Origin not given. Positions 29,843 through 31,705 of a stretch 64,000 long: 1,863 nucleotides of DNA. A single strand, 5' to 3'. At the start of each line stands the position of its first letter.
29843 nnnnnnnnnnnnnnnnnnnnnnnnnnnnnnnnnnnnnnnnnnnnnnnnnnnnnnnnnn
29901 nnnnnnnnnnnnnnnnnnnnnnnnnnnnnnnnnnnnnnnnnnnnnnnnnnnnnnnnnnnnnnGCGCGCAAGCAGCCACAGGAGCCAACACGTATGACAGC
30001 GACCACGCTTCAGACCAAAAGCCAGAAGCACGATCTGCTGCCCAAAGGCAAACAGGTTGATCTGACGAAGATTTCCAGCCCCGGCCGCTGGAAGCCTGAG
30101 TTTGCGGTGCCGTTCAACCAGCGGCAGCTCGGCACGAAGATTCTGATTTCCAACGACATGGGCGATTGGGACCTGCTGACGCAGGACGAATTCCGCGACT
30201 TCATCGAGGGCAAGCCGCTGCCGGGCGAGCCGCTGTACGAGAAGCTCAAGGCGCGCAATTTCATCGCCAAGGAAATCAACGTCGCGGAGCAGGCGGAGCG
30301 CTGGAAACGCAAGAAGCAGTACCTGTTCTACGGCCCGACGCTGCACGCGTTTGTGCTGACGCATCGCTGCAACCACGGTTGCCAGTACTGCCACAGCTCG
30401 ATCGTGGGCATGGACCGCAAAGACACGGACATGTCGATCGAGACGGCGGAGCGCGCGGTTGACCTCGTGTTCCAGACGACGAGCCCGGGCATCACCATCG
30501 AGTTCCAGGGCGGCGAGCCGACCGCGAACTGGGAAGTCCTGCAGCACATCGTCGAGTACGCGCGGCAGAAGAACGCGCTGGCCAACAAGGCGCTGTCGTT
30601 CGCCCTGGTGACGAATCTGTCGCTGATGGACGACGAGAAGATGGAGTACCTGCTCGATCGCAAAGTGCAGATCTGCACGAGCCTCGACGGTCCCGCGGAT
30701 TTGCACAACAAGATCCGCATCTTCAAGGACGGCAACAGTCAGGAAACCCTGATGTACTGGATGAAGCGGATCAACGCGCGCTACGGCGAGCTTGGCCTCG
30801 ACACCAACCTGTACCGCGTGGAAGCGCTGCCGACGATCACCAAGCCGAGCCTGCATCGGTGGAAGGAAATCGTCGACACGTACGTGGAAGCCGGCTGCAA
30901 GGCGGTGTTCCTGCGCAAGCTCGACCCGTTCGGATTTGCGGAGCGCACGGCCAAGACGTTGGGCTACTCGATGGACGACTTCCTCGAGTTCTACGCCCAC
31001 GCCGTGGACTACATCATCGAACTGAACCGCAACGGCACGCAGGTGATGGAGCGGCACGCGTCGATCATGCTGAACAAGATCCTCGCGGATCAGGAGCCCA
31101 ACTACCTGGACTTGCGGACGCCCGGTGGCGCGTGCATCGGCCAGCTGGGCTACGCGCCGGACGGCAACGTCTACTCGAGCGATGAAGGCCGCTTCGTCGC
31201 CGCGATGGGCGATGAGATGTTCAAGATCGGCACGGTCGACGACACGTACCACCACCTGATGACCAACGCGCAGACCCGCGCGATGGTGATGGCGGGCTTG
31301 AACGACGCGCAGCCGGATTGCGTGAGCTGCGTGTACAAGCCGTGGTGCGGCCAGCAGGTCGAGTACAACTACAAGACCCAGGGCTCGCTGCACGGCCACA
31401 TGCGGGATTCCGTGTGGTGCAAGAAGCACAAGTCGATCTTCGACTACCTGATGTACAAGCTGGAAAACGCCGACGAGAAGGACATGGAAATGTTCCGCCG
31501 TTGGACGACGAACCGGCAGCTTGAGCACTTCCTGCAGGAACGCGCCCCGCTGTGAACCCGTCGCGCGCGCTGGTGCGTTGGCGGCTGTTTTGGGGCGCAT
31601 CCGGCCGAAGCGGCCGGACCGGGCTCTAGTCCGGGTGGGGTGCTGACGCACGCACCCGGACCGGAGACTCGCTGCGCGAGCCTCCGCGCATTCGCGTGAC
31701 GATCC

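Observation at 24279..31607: Compact cluster of four radical-SAM-family genes (three mutual paralogs plus one SPASM/anSME-like) with two paralogous small Lys-tailed proteins: candidate uncharacterized peptide/protein-modification system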

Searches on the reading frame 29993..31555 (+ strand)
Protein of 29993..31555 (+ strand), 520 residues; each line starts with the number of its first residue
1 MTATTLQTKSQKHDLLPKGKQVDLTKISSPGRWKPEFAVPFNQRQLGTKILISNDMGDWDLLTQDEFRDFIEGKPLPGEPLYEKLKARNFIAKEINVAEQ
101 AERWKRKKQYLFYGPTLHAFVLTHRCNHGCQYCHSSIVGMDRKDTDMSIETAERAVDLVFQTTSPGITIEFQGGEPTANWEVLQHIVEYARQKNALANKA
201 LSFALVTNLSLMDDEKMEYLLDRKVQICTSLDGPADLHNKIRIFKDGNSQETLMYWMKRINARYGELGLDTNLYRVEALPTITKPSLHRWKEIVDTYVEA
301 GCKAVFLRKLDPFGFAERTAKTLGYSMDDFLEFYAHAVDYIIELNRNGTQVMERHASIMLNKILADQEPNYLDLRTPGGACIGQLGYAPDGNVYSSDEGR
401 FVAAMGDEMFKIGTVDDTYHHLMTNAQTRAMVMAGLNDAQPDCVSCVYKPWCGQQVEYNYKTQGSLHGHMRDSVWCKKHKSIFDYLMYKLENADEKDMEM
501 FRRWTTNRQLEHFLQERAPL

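Call 4: search_protein_families(library=ncbifam, proteins=[window:29993-31555:+], max_evalue=0.01)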
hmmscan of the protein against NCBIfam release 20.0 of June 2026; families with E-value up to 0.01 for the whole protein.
window:29993-31555:+ (520 aa): 60 families (the best 25 are shown)
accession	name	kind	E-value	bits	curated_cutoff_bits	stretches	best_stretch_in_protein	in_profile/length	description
TIGR03978.1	rSAM_paired_1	equivalog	1.3e-154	515.4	370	1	39-505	2-466/466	His-Xaa-Ser system radical SAM maturase HxsB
NF040492.1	not_ScfB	exception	5.3e-31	108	855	1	121-463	100-423/450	ScfB-related radical SAM/SPASM orphan maturase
NF047865.1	rSAM_PapB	equivalog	7.9e-31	107.5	340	1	120-455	7-315/330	PapB family radical SAM/SPASM ranthipeptide maturase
TIGR04064.1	rSAM_nif11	equivalog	1.4e-30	106.4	518.7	1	119-249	81-212/459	nif11-like peptide radical SAM maturase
TIGR03906.1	quino_hemo_SAM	equivalog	1.2e-28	100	453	1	120-264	96-245/467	quinohemoprotein amine dehydrogenase maturation protein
TIGR04068.1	rSAM_ocin_clost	equivalog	3.2e-28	98.8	500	1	122-266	90-238/462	Cys-rich peptide radical SAM maturase CcpM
TIGR03974.1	rSAM_six_Cys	equivalog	6.2e-28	97.9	425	1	122-470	103-431/451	thioether cross-link-forming SCIFF peptide maturase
NF035951.1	rSAM_RumMC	equivalog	5e-24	84.8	720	1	122-282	118-281/510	RumMC family radical SAM sactipeptide maturase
TIGR03942.1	sulfatase_rSAM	equivalog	1.1e-22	80.7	349.45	1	123-492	8-359/363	anaerobic sulfatase maturase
NF010321.0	PRK13758.1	equivalog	5.1e-21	75.2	441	1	125-493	14-365/370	anaerobic sulfatase-maturase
TIGR04083.1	rSAM_pep_methan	hypoth_equivalog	7.2e-19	67.9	300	1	123-492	7-345/376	TIGR04083 family peptide-modifying radical SAM enzyme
NF038107.1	rSAM_NF038107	equivalog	1.1e-18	67.2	600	1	54-263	21-236/444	Cys-every-fifth radical SAM/SPASM peptide maturase CefB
NF038170.1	lachnocin_rSAM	equivalog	1.6e-18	66.9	550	1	120-250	80-212/440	lachnocin radical SAM maturase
NF041707.1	rSAM_YhhB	equivalog_domain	4.9e-17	61.9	445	1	123-250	9-141/369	cyclophane-forming radical SAM/SPASM peptide maturase YhhB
NF041298.1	rSAM_mat_DynA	equivalog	1.5e-16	60.3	450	1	123-491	8-354/356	dynobactin maturation radical SAM/SPASM protein DynA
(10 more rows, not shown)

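Call 5: search_protein_families(library=pfam, proteins=[window:29993-31555:+], max_evalue=0.01)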
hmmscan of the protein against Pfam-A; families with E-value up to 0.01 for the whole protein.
window:29993-31555:+ (520 aa): 2 families
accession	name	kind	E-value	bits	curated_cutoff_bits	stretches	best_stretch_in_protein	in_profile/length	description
PF04055.27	Radical_SAM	-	5.3e-15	56.4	29.5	1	121-248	2-125/166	Radical SAM superfamily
PF13353.11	Fer4_12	-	2.5e-09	38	22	1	114-225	3-111/137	4Fe-4S single cluster domain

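Call 7: search_protein_families(library=padloc, proteins=[window:29993-31555:+], max_evalue=0.01)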
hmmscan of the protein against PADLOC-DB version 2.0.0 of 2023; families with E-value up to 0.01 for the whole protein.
window:29993-31555:+ (520 aa): 2 families
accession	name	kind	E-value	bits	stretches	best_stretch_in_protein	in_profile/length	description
PDLC02903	pVip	-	3.7e-10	37.7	1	120-237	4-106/257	Viperins not associated with kinases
PDLC02904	pVip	-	6.3e-09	33.7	1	120-238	7-114/262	Viperins associated with kinases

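Call 14: find_homologous_proteins(query=window:29993-31555:+, max_evalue=1e-10)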
Query window:29993-31555:+ (520 aa): 4129 proteins with E <= 1e-10 among 8000 candidates; the best 120 are listed.
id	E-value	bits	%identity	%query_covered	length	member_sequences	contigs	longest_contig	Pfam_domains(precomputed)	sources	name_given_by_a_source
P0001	0.0e+0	1168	94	100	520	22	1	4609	PF04055.28,PF13353.12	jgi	jgi:His-Xaa-Ser system radical SAM maturase HxsB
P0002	0.0e+0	1061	85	100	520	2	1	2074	PF04055.28,PF13353.12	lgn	-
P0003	0.0e+0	1057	84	100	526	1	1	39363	PF04055.28,PF13353.12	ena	-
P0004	8.3e-293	990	80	97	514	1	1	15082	PF04055.28,PF13353.12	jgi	jgi:uncharacterized protein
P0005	4.5e-292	987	79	98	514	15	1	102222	PF04055.28,PF13353.12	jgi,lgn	jgi:His-Xaa-Ser system radical SAM maturase HxsB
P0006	5.9e-291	984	79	96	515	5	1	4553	PF04055.28,PF13353.12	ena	-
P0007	9.0e-291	983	80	96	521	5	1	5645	PF04055.28,PF13353.12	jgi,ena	-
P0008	1.6e-290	982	81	96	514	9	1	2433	PF04055.28,PF13353.12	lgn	-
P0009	4.5e-290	981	80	96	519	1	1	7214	PF04055.28,PF13353.12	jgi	-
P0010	4.6e-290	981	79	98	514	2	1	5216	PF04055.28,PF13353.12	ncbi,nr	ncbi:MAG TPA: His-Xaa-Ser system radical SAM maturase HxsB [Candidatus Acidoferrales bacterium]|nr:H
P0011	1.4e-289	979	81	96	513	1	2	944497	PF04055.28,PF13353.12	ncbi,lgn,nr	ncbi:His-Xaa-Ser system radical SAM maturase HxsB [bacterium]|nr:His-Xaa-Ser system radical SAM matu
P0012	8.1e-289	977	79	96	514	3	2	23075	PF04055.28,PF13353.12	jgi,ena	-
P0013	6.5e-288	974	78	99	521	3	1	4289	PF04055.28,PF13353.12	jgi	-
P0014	1.1e-287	973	77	98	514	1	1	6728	PF04055.28,PF13353.12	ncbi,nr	ncbi:MAG: His-Xaa-Ser system radical SAM maturase HxsB [Deltaproteobacteria bacterium]|nr:His-Xaa-Se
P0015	4.8e-287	971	80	96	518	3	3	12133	PF04055.28,PF13353.12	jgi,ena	jgi:uncharacterized protein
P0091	8.5e-254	861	76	93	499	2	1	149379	PF04055.28,PF13353.12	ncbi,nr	ncbi:MAG: His-Xaa-Ser system radical SAM maturase HxsB [Myxococcales bacterium]|nr:His-Xaa-Ser syste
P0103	6.3e-235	799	69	94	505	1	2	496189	PF04055.28,PF13353.12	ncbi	-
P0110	5.0e-227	773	65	95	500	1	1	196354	PF04055.28,PF13353.12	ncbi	ncbi:MAG: His-Xaa-Ser system radical SAM maturase HxsB [Myxococcota bacterium]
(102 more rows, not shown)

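Call 15: find_related_loci(query=window:29993-31555:+, collection=genome_contigs, flank=10000)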
Query window:29993-31555:+ (520 aa) in genome_contigs; peptide patterns used: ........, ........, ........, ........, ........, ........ (x = any residue, [..] = any of these).
25 stretches matched a pattern; 15 encode a relative of the query (tblastn E <= 1e-3); 15 distinct loci.
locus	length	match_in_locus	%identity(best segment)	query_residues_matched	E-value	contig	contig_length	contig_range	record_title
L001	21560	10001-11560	99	1-520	0e+0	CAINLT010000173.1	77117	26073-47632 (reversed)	MAG: uncultured Myxococcales bacterium isolate MJ-time_bin-8340 genome assembly, contig: bin-8340:173/549, whole genome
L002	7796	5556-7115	96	1-520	0e+0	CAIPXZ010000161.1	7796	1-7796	MAG: uncultured Myxococcales bacterium isolate YR2_bin-0002 genome assembly, contig: bin-0002:161/806, whole genome shot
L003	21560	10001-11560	95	1-520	0e+0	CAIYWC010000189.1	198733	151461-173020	MAG: uncultured Myxococcales bacterium isolate AlinenLipids_bin-2060 genome assembly, contig: bin-2060:189/236, whole ge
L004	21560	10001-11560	95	1-520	0e+0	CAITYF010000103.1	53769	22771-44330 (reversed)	MAG: uncultured Myxococcales bacterium isolate Ja1_bin-0143 genome assembly, contig: bin-0143:103/272, whole genome shot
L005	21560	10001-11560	94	1-520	0e+0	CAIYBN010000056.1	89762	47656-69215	MAG: uncultured Myxococcales bacterium isolate MJ-time_bin-1663 genome assembly, contig: bin-1663:056/149, whole genome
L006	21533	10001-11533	78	1-514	0e+0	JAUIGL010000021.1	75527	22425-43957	MAG: bacterium isolate Co_bin.149 NODE_2863_length_75527_cov_2.312931, whole genome shotgun sequence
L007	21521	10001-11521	78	8-514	0e+0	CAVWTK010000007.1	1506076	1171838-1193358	MAG: uncultured bacterium isolate MFD05442.bin.2.281 genome assembly, contig: contig_6837, whole genome shotgun sequence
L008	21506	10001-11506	78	19-520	0e+0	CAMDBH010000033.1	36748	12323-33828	MAG: Klebsiella pneumoniae isolate MaH-04nov19-278 genome assembly, contig: MaH-04nov19-C2587, whole genome shotgun sequ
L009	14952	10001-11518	78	15-519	0e+0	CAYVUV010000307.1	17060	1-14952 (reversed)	MAG TPA_asm: uncultured Candidatus Binatia bacterium isolate binchicken_co200_21 genome assembly, contig: k141_785278, w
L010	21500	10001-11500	75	21-520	0e+0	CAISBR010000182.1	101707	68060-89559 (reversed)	MAG: uncultured Myxococcales bacterium isolate Ki3-D4_bin-362 genome assembly, contig: bin-362:182/244, whole genome sho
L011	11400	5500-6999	74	21-520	0e+0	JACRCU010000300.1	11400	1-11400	MAG: Deltaproteobacteria bacterium isolate NC_groundwater_1654_Pr3_B-0.1um_9_b SR-2_scaffold_141_2170962, whole genome s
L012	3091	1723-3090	80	16-471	0e+0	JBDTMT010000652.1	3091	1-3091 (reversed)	MAG: bacterium isolate cluster3_bin.132 NODE_210051_length_3091_cov_10.070487, whole genome shotgun sequence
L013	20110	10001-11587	73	1-520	0e+0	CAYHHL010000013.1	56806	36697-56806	MAG TPA_asm: uncultured Enterobacteriaceae bacterium isolate ERP119702_co1_145 genome assembly, contig: NODE_448_length_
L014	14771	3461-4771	40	41-487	7e-110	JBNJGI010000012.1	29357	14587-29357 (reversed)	MAG: Nanobdellota archaeon isolate Y22_45dBSe2.bin.150 NODE_858_length_29357_cov_10.215668, whole genome shotgun sequenc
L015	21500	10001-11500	73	21-520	0e+0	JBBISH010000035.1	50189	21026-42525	MAG: Myxococcales bacterium isolate STS170223_bin_369 NODE_433_length_50189_cov_2.43983, whole genome shotgun sequence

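Call 24: find_encoding_contigs(protein=P0011, flank=10000, max_places=2)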
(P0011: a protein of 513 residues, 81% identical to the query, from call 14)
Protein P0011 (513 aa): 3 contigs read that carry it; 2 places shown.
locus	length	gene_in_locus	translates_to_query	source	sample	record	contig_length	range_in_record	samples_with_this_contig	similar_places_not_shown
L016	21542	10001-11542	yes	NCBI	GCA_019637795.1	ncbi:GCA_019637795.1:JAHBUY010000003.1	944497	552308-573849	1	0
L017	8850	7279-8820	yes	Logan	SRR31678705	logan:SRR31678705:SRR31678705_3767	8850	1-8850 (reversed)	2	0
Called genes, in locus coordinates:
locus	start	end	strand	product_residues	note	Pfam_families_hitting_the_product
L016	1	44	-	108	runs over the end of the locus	-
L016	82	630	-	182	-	-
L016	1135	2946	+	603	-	PF04055:Radical_SAM (weak)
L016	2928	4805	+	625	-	PF04055:Radical_SAM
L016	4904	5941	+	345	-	PF04055:Radical_SAM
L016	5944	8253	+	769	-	PF04055:Radical_SAM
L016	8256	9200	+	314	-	PF04055:Radical_SAM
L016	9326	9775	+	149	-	PF27806:HxsD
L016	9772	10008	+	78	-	-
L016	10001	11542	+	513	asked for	PF13353:Fer4_12, PF04055:Radical_SAM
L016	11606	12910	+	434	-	-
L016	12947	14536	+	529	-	PF13231:PMT_2 (weak)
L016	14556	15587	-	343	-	PF01073:3Beta_HSD, PF01370:Epimerase, PF02719:Polysacc_synt_2 (weak), PF04321:RmlD_sub_bind, PF13460:NAD_binding_10, PF16363:GDP_Man_Dehyd, PF07993:NAD_binding_4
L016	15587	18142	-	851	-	PF01266:DAO, PF00732:GMC_oxred_N, PF05199:GMC_oxred_C, PF01073:3Beta_HSD, PF01370:Epimerase, PF04321:RmlD_sub_bind, PF16363:GDP_Man_Dehyd, PF07993:NAD_binding_4, +3 more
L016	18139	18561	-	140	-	PF13618:Gluconate_2-dh3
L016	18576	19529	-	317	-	PF00248:Aldo_ket_red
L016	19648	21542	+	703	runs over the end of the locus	-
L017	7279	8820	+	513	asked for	PF13353:Fer4_12, PF04055:Radical_SAM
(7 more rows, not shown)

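Call 25: find_encoding_contigs(protein=P0110, flank=10000, max_places=2)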
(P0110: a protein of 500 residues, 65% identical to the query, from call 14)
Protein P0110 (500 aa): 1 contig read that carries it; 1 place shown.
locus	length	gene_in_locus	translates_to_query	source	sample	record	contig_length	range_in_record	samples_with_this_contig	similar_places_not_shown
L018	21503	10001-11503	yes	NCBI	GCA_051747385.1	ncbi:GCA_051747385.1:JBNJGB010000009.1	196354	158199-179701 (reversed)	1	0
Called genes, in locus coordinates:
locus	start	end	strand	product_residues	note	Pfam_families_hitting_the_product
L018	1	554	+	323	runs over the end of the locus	PF00294:PfkB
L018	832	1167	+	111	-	PF00111:Fer2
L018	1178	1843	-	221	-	PF00702:Hydrolase, PF12710:HAD, PF13419:HAD_2, PF08282:Hydrolase_3, PF13242:Hydrolase_like (faint)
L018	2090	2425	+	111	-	PF11969:DcpS_C, PF01230:HIT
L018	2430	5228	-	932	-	PF05359:DUF748 (faint), PF00912:Transgly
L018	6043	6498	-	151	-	-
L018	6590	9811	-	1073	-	PF00133:tRNA-synt_1, PF09334:tRNA-synt_1g, PF08264:Anticodon_1, PF19302:DUF5915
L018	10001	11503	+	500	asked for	PF04055:Radical_SAM, PF13353:Fer4_12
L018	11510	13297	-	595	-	-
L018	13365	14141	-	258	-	PF00106:adh_short, PF01370:Epimerase (faint), PF08659:KR, PF13561:adh_short_C2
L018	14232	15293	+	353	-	PF01546:Peptidase_M20, PF07687:M20_dimer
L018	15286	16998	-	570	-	PF13432:TPR_16 (faint), PF13374:TPR_10 (faint), PF14938:SNAP (faint), PF17874:TPR_MalT (weak), PF24885:TPR_NPHP3 (faint), PF00515:TPR_1 (faint), PF13424:TPR_12, PF07719:TPR_2 (weak), +3 more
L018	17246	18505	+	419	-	PF13428:TPR_14 (faint), PF07719:TPR_2 (faint), PF13181:TPR_8 (faint), PF17874:TPR_MalT (faint), PF00515:TPR_1 (faint), PF13176:TPR_7 (faint), PF13424:TPR_12 (weak), PF13432:TPR_16 (weak), +3 more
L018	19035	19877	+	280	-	PF00158:Sigma54_activat (faint), PF13401:AAA_22 (weak), PF00004:AAA, PF07724:AAA_2 (weak), PF07728:AAA_5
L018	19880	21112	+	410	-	PF05762:VWA_CoxE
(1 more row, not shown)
